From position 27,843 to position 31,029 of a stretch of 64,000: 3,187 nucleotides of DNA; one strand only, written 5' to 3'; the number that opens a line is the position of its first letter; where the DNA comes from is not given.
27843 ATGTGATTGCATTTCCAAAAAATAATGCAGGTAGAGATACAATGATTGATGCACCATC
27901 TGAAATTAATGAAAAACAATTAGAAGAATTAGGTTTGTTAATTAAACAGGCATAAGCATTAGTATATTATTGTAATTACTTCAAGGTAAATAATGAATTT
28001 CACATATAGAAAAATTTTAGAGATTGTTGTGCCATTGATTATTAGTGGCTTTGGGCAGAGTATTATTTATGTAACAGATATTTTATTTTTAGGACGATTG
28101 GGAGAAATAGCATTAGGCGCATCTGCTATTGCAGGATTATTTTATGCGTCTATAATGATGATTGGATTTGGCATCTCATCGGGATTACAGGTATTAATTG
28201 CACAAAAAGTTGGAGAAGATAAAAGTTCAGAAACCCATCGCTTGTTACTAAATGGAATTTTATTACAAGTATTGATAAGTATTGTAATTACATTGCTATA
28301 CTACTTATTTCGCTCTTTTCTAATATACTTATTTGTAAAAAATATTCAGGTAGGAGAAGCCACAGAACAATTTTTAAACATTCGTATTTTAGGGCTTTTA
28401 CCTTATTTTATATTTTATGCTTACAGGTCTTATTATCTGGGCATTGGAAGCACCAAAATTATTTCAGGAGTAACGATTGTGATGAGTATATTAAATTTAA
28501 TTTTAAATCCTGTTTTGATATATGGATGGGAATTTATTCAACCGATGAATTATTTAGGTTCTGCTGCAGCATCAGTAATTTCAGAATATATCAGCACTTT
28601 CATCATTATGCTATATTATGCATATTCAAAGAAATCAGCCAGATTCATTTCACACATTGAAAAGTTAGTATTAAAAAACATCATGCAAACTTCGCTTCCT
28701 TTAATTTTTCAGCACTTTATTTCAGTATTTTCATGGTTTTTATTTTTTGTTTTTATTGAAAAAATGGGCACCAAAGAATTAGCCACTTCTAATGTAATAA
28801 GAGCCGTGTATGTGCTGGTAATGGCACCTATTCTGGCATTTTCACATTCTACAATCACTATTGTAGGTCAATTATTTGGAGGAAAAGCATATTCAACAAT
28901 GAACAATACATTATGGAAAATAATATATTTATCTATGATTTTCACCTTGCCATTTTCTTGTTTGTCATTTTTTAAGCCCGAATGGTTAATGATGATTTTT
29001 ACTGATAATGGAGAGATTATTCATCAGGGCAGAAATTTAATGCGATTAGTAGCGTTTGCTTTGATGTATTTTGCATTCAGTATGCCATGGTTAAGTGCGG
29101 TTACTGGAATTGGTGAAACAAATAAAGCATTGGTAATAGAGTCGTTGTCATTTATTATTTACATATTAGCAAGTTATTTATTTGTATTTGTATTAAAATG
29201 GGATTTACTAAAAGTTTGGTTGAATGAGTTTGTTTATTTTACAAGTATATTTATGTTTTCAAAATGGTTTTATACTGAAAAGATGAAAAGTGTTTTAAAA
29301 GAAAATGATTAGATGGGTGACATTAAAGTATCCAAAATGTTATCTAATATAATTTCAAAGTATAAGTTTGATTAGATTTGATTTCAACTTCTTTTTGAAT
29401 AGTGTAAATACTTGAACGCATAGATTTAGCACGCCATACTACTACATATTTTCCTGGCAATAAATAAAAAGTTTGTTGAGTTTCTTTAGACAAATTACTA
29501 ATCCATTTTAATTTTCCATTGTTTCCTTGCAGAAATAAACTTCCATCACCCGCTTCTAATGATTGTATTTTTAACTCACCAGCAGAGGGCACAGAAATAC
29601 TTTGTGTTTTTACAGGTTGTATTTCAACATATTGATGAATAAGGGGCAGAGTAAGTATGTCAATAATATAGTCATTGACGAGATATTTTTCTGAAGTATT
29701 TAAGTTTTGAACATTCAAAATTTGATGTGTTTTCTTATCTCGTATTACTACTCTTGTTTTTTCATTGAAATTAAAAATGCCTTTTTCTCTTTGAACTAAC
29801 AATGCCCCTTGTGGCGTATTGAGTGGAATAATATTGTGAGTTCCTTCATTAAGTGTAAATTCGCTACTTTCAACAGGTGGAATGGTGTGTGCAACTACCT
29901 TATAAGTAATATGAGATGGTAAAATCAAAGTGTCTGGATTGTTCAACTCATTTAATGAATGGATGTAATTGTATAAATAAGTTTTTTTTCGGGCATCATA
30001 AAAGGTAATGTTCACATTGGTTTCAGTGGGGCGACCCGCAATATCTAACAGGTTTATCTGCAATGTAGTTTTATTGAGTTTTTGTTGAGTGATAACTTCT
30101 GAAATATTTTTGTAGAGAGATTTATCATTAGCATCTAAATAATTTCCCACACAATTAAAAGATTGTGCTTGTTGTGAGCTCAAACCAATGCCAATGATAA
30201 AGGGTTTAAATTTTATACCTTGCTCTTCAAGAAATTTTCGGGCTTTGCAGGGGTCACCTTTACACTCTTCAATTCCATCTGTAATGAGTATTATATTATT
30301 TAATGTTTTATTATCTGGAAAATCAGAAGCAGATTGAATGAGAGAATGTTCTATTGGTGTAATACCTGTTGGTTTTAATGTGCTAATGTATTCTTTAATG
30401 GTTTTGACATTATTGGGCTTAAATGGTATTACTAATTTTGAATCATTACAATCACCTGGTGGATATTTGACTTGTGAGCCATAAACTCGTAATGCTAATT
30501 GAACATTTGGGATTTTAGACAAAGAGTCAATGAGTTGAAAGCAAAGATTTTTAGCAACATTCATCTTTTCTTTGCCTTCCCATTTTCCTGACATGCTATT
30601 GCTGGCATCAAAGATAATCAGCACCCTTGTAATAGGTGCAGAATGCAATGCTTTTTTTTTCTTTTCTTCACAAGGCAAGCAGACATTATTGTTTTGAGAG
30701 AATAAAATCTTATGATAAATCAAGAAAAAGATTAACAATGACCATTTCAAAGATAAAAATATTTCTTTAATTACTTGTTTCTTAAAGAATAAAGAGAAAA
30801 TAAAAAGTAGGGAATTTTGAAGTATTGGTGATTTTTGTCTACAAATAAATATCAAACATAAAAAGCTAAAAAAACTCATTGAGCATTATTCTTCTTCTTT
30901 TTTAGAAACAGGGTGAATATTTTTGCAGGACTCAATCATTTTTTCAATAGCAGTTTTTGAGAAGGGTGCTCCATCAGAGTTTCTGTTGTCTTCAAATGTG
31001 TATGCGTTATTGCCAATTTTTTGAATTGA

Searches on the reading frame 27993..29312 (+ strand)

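Call 6: search_protein_families(library=pfam, proteins=[window:27993-29312:+], max_evalue=0.001)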
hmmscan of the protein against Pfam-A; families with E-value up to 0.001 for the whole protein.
window:27993-29312:+ (439 aa): 1 family
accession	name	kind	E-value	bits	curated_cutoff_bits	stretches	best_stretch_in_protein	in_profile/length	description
PF01554.23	MatE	-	1.4e-44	152.1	24.9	2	14-174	1-161/161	MatE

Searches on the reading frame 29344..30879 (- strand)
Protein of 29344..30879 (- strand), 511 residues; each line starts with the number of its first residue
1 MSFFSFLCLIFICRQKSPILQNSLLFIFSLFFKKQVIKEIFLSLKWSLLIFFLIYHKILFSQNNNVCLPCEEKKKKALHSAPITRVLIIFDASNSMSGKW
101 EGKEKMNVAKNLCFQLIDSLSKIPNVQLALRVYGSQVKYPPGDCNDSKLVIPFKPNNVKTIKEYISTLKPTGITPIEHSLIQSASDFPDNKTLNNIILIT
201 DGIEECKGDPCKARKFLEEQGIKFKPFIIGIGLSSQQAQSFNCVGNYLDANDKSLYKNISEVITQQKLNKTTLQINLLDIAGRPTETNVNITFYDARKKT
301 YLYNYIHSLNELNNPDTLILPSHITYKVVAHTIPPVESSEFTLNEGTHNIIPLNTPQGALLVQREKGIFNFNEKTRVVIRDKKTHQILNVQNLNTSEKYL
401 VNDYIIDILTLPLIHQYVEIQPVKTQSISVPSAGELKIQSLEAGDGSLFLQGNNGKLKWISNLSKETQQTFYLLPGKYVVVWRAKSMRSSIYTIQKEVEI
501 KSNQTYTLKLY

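Call 6: search_protein_families(library=pfam, proteins=[window:29344-30879:-], max_evalue=0.001)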
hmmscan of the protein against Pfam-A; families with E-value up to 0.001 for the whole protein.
window:29344-30879:- (511 aa): 1 family
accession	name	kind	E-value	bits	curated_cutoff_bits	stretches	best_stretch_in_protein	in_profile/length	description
PF13519.12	VWA_2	-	7.6e-07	30.2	27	1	86-202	1-106/107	von Willebrand factor type A domain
